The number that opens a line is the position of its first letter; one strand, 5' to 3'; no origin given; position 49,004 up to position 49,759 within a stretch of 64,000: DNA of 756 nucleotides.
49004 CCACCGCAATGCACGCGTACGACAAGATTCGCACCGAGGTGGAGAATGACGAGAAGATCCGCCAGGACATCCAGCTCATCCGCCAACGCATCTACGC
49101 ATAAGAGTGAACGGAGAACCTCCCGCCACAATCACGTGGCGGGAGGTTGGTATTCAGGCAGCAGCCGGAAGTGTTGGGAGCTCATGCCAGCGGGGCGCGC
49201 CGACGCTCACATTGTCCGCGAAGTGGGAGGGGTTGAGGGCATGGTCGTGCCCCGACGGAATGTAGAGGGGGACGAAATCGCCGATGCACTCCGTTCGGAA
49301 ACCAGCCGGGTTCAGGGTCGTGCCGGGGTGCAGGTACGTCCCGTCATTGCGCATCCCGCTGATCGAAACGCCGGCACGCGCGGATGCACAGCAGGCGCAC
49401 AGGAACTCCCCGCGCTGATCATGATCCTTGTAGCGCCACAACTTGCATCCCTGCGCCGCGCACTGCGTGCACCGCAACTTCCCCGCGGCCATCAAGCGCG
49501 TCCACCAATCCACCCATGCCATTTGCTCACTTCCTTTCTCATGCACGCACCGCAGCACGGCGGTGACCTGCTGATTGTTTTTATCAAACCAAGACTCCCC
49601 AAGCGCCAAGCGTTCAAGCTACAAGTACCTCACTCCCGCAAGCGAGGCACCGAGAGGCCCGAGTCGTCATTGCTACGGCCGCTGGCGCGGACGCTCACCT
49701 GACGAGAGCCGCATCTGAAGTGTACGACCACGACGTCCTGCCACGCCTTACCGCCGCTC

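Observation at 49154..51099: Two-gene insertion separating dnaA from the putative oriC and dnaN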

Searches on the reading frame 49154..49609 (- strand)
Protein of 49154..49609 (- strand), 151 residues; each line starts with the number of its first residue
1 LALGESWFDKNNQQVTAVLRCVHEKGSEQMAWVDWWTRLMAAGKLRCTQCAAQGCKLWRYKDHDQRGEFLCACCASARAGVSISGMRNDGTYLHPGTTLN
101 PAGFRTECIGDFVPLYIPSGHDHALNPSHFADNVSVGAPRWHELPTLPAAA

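Call 4: search_protein_families(library=pfam, proteins=[window:49154-49609:-], max_evalue=1)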
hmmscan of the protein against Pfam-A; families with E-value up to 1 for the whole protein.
window:49154-49609:- (151 aa): 1 family
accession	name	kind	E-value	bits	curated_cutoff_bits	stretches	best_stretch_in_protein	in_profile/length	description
PF02318.22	FYVE_2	-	0.11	13.1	27.2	1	38-79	65-105/118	FYVE-type zinc finger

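Call 5: search_protein_families(library=phrogs, proteins=[window:49154-49609:-], max_evalue=1)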
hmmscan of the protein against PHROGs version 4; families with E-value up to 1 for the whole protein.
window:49154-49609:- (151 aa): 1 family
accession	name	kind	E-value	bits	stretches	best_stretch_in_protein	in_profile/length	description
phrog_4694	-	unknown function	0.0015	19.2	1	17-79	66-128/171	-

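Call 6: search_protein_families(library=padloc, proteins=[window:49154-49609:-], max_evalue=1)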
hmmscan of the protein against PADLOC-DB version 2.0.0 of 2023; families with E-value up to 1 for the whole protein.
window:49154-49609:- (151 aa): 0 families

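Call 7: search_protein_families(library=ncbifam, proteins=[window:49154-49609:-], max_evalue=1)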
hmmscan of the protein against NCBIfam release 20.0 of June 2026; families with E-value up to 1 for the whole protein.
window:49154-49609:- (151 aa): 1 family
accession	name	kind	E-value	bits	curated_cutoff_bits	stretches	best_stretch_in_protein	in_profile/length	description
NF052597.1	FILTED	domain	0.12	12.7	40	1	22-42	69-89/110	FILTED domain-containing surface protein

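Call 8: find_homologous_proteins(query=window:49154-49609:-)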
Query window:49154-49609:- (151 aa): 1 proteins with E <= 0.001 among 15 candidates.
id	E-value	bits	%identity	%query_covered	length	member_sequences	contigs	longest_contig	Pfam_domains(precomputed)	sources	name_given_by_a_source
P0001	3.0e-104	363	100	100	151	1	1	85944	-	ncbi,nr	ncbi:hypothetical protein HYV74_01660 [Candidatus Uhrbacteria bacterium]|nr:hypothetical protein [Ca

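Call 33: search_protein_representatives(protein=window:49154-49609:-)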
Query: 151 residues. Proteins with E-value up to 0.001 (for the whole library): 30; up to 1e-10: 2; up to 1e-30: 1. The best 30 are listed.
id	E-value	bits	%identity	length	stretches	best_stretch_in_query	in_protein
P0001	9.5e-105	363.3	100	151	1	1-151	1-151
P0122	7.2e-11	58.0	30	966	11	87-128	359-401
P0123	1.1e-07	47.6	35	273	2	44-124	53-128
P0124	1.6e-07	47.2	36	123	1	33-146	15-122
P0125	3.3e-07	46.1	35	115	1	44-146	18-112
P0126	6.4e-07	45.2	40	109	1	45-149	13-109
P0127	7.9e-07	44.9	36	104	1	41-149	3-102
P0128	1.1e-06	44.4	34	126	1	38-145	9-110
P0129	1.3e-06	44.1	38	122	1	40-148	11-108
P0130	2.7e-06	43.2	41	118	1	45-148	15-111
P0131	5.5e-06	42.1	32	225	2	46-115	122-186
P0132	1.9e-05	40.4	38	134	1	44-149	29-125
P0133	2.5e-05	40.0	38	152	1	33-145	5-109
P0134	2.6e-05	39.9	30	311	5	47-107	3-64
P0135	2.6e-05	39.9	42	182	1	43-118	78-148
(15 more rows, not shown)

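Call 37: search_protein_families(library=pfam, alignment_id=A5, max_evalue=0.1)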
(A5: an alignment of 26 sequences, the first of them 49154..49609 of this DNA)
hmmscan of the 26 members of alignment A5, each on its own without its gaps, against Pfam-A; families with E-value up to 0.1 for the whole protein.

A. member 1, window:49154-49609:- (151 aa): 0 families

B. families by the number of members that match (of 26 scanned): 16 families
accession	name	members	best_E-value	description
PF24458.1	DUF7573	15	1.1e-09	Domain of unknown function (DUF7573)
PF00320.33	GATA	7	0.002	GATA zinc finger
PF01412.23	ArfGap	2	8.9e-06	Putative GTPase activating protein for Arf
PF13696.11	zf-CCHC_2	2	0.05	Zinc knuckle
PF24250.1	HVO_2718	1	0.0002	Transcription regulator HVO_2718-like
PF13397.12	RbpA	1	0.0078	RNA polymerase-binding protein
PF24254.1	DUF7455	1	0.0082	Domain of unknown function (DUF7455)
PF00301.25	Rubredoxin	1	0.016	Rubredoxin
PF05129.18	Zn_ribbon_Elf1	1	0.019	Transcription elongation factor Elf1 like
PF02066.20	Metallothio_11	1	0.028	Metallothionein family 11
PF07874.16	DUF1660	1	0.04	Prophage protein (DUF1660)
PF04246.17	RseC_MucC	1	0.06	Positive regulator of sigma(E), RseC/MucC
PF08271.17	Zn_Ribbon_TF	1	0.062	TFIIB zinc-binding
PF10690.14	Myticin-prepro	1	0.08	Myticin pre-proprotein from the mussel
PF09723.15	Zn_ribbon_8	1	0.082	Zinc ribbon domain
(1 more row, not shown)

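Call 40: search_protein_families(library=phrogs, alignment_id=A5, max_evalue=0.01)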
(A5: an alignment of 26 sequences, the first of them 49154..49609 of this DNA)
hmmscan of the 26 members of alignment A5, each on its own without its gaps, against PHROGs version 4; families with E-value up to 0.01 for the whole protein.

A. member 1, window:49154-49609:- (151 aa): 1 family
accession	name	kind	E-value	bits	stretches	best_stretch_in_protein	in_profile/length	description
phrog_4694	-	unknown function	0.0015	19.2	1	17-79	66-128/171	-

B. families by the number of members that match (of 26 scanned): 5 families
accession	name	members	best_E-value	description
phrog_4694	-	1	0.0015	-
phrog_18649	-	1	0.0024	-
phrog_33381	-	1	0.003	-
phrog_4095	-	1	0.0032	-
phrog_22563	-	1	0.0037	-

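Call 54: list_cluster_members(proteins=[P0124, P0125, P0126, P0127, P0128, P0129, P0130, P0132, P0133, P0123])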
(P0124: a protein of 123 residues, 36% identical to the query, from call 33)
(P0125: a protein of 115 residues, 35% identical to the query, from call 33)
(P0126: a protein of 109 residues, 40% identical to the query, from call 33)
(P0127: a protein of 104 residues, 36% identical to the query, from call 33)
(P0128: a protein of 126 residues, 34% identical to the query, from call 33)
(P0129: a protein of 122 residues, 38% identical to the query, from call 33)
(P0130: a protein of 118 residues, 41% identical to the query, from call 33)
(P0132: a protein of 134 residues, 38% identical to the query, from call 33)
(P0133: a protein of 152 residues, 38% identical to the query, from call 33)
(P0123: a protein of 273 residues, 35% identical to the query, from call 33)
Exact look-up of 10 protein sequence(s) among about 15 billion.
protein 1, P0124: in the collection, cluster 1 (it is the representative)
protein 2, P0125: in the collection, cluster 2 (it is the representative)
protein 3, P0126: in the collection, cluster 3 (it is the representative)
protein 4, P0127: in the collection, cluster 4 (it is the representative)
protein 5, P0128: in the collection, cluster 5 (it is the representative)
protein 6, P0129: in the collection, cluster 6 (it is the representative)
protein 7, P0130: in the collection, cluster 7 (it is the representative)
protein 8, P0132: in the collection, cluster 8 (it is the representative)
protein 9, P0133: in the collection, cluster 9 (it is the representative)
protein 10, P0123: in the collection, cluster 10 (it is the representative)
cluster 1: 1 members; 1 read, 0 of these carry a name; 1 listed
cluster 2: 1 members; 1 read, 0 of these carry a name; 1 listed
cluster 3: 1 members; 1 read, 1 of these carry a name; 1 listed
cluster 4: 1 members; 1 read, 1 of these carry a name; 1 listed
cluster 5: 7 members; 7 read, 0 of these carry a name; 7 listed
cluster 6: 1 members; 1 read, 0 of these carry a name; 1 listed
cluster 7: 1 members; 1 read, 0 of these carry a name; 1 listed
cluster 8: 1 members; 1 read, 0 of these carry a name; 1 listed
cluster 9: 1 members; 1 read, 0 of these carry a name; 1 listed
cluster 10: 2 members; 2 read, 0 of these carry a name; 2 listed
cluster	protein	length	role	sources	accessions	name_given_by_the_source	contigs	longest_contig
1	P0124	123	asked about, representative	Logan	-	-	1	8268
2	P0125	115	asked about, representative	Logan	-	-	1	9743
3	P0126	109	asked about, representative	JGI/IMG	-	hypothetical protein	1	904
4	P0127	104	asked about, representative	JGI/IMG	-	hypothetical protein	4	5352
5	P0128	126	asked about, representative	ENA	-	-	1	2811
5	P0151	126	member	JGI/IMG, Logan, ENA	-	-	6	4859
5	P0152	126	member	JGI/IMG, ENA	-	-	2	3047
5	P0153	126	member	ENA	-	-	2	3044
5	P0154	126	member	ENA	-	-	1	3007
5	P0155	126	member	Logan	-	-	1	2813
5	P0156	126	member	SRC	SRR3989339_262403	-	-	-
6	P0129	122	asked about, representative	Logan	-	-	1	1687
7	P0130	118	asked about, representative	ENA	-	-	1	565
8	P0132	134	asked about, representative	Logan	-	-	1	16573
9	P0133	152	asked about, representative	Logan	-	-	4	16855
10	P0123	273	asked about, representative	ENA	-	-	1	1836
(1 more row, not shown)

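Call 55: find_encoding_contigs(protein=P0133, flank=8000, max_places=2)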
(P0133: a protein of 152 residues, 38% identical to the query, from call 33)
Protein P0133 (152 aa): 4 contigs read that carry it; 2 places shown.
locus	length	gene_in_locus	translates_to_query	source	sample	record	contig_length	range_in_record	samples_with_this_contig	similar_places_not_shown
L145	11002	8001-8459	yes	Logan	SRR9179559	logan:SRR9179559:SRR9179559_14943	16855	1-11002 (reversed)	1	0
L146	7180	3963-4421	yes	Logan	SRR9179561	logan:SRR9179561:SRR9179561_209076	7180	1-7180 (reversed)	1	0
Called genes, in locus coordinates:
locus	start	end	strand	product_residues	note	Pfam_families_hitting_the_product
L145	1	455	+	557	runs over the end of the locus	PF00580:UvrD-helicase, PF13245:AAA_19, PF13361:UvrD_C (faint), PF13538:UvrD_C_2 (faint)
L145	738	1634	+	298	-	-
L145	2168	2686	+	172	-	-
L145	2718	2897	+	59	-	-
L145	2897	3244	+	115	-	-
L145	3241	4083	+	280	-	-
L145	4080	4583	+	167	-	-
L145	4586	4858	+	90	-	-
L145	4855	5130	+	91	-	-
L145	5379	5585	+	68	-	-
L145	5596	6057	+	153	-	-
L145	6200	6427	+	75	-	-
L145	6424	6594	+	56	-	-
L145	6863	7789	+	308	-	-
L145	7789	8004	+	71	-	-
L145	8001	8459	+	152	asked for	-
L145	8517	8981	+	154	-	-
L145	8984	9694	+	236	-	PF01555:N6_N4_Mtase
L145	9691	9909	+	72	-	-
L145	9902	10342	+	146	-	-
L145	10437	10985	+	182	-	-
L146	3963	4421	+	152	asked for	-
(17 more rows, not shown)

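Call 56: find_encoding_contigs(protein=P0132, flank=8000, max_places=2)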
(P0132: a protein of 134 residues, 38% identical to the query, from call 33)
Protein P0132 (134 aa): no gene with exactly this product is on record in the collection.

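Call 82: predict_structure(alignment_id=A5)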
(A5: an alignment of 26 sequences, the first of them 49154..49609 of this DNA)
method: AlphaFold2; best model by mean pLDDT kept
length: 151 residues; sequences in the alignment: 26
mean_pLDDT: 77.3   pTM: 0.68
mean pLDDT of the five models: 77.3, 76.7, 76.3, 76.1, 75.8
residues with pLDDT >= 90: 64; 70-90: 32; 50-70: 38; < 50: 17
segments of 3 or more residues with pLDDT < 50: 1-4, 16-23
pLDDT, mean of each block of 10 residues (from residue 1): 47 49 51 72 89 94 78 97 96 89 93 83 57 75 91 54
secondary structure, 60 per line:
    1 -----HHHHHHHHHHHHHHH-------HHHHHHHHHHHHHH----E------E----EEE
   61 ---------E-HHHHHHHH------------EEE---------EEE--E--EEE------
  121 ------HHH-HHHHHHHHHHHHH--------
elements in order: H6-20 H28-41 E58-60 H72-79 E92-94 E104-106 E112-114 H131-143

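Call 86: fold_search(model_id=the predicted structure, library=pdb)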
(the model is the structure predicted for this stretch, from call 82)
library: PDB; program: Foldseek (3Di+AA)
matches with E <= 10: 16; with E <= 0.001: 0
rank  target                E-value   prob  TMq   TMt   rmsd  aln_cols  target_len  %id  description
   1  6t9l_K                2.8e+00  0.04  0.21  0.09  14.2       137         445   12  SAGA DUB module bound to a ubiqitinated nucleosome (released 2020-01-29)
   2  6ds6                  4.1e+00  0.20  0.20  0.53   1.5        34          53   18  Crystal structure of p300 ZZ domain in complex with histone H3 peptide (released 2018-08-29)
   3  2fc7_MODEL_1_A        4.4e+00  0.06  0.22  0.35   8.1        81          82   15  Solution structure of the ZZ domain of ZZZ3 protein (released 2006-06-12)
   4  5oy3_A                4.6e+00  0.06  0.19  0.07  10.2        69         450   17  The structural basis of the histone demethylase KDM6B histone 3 lysine 27 specificity (released 2017-09-20)
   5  5caw_A                4.6e+00  0.02  0.18  0.11  12.1       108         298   14  Structure of Pediculus humanus Parkin bound to phospho-ubiquitin (released 2015-07-22)
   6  9ges_C                5.3e+00  0.02  0.19  0.17  10.6       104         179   12  Crystal structure of HEI10 (released 2025-08-20)
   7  6yhl_A                5.6e+00  0.03  0.16  0.05   7.2        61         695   11  Crystal structure of CNFy from Yersinia pseudotuberculosis - N-terminal fragment comprising residues 1-704 (released 2020-12-30)
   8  2di3_B                5.6e+00  0.02  0.15  0.10  13.4        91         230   15  Crystal structure of the transcriptional factor CGL2915 from Corynebacterium glutamicum (released 2007-03-28)
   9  1t4n_MODEL_1_A        6.0e+00  0.01  0.13  0.19  15.1        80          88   15  Solution structure of Rnt1p dsRBD (released 2004-07-13)
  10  4xm5                  6.9e+00  0.06  0.22  0.14   5.3        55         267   13  C. glabrata Slx1. (released 2015-03-25)
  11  9hku_B                7.8e+00  0.08  0.17  0.05   1.4        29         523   17  Crystal structure of CREBBP histone acetyltransferase domain in complex with Acetyl-Coenzyme A (released 2025-12-17)
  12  1h0h_A                7.8e+00  0.01  0.12  0.03   8.8        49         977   14  Tungsten containing Formate Dehydrogenase from Desulfovibrio Gigas (released 2003-02-20)
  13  5u7g_A                8.9e+00  0.08  0.17  0.05   1.4        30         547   20  Crystal Structure of the Catalytic Core of CBP (released 2017-06-21)
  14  4fk5_A                9.5e+00  0.02  0.23  0.09  14.3       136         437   12  Structure of the SAGA Ubp8(S144N)/Sgf11/Sus1/Sgf73 DUB module (released 2012-07-25)
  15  5caw_C                9.5e+00  0.01  0.16  0.09  13.0       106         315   12  Structure of Pediculus humanus Parkin bound to phospho-ubiquitin (released 2015-07-22)
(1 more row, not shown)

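Call 106: search_dna_similar(query=window:49154-49522:-, collection=phages, mode=protein, max_evalue=0.001, max_rows=15)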
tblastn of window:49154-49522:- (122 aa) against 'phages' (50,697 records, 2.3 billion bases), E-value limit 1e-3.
No match.

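Call 117: search_protein_families(library=phrogs, proteins=[L145:738-1634:+, L145:2168-2686:+, L145:3241-4083:+, L145:4080-4583:+, L145:5596-6057:+, L145:6863-7789:+, L145:8517-8981:+, L145:8984-9694:+, L145:9902-10342:+, L145:10437-10985:+], max_evalue=0.001)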
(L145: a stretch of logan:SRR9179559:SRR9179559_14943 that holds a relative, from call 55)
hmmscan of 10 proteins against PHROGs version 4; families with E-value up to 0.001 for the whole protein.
L145:738-1634:+ (298 aa): 1 family
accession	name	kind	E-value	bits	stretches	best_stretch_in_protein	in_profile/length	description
phrog_4285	-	integration and excision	3.1e-56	191.8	1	22-285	7-275/277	transposase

L145:2168-2686:+ (172 aa): 0 families

L145:3241-4083:+ (280 aa): 1 family
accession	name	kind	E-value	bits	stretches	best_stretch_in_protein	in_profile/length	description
phrog_4771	-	other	1.6e-78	265.3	1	2-276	14-282/363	DHH phosphoesterase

L145:4080-4583:+ (167 aa): 0 families

L145:5596-6057:+ (153 aa): 1 family
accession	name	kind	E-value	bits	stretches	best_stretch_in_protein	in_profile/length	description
phrog_355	-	DNA, RNA and nucleotide metabolism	5.2e-06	27.1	1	1-104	74-172/249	nucleoside 2-deoxyribosyltransferase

L145:6863-7789:+ (308 aa): 1 family
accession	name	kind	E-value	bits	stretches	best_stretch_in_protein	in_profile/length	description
phrog_6247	-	DNA, RNA and nucleotide metabolism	2.8e-111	372.6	1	4-303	4-299/303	DNA topoisomerase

L145:8517-8981:+ (154 aa): 1 family
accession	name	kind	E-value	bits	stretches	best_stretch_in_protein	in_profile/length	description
phrog_12889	-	unknown function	1.9e-09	38.9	1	31-150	13-111/126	-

L145:8984-9694:+ (236 aa): 12 families
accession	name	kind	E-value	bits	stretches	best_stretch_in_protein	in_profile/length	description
phrog_67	-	other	1.3e-48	167.6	1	5-234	116-347/743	DNA methyltransferase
phrog_498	-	other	5.4e-29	102.2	1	30-232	221-422/633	DNA methyltransferase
phrog_3008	-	other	1.8e-26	93.9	1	145-231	125-212/244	DNA methyltransferase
phrog_6952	-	other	9.7e-17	62.4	1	165-228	110-173/181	DNA methyltransferase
phrog_23085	-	unknown function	8.6e-15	55.6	1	141-230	14-105/138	-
phrog_18293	-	other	2.9e-14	54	1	164-232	41-109/119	methyltransferase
phrog_23148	-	unknown function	1.6e-11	45.5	1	155-232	68-148/165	-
phrog_8769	-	other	9.9e-11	42.3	1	185-232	8-55/71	methyltransferase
phrog_16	-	DNA, RNA and nucleotide metabolism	7.4e-08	32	1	162-233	841-912/986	DNA helicase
phrog_6025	-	other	8.4e-06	26.5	1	12-45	11-44/192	DNA methyltransferase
phrog_18146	-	other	2e-05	24.7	1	182-219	62-100/452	DNA methyltransferase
phrog_12862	-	unknown function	0.00027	21.8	1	13-44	3-34/149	-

L145:9902-10342:+ (146 aa): 0 families

L145:10437-10985:+ (182 aa): 1 family
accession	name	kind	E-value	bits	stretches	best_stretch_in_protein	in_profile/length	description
phrog_25637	-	unknown function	2.4e-07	31.9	1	1-76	1-75/146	-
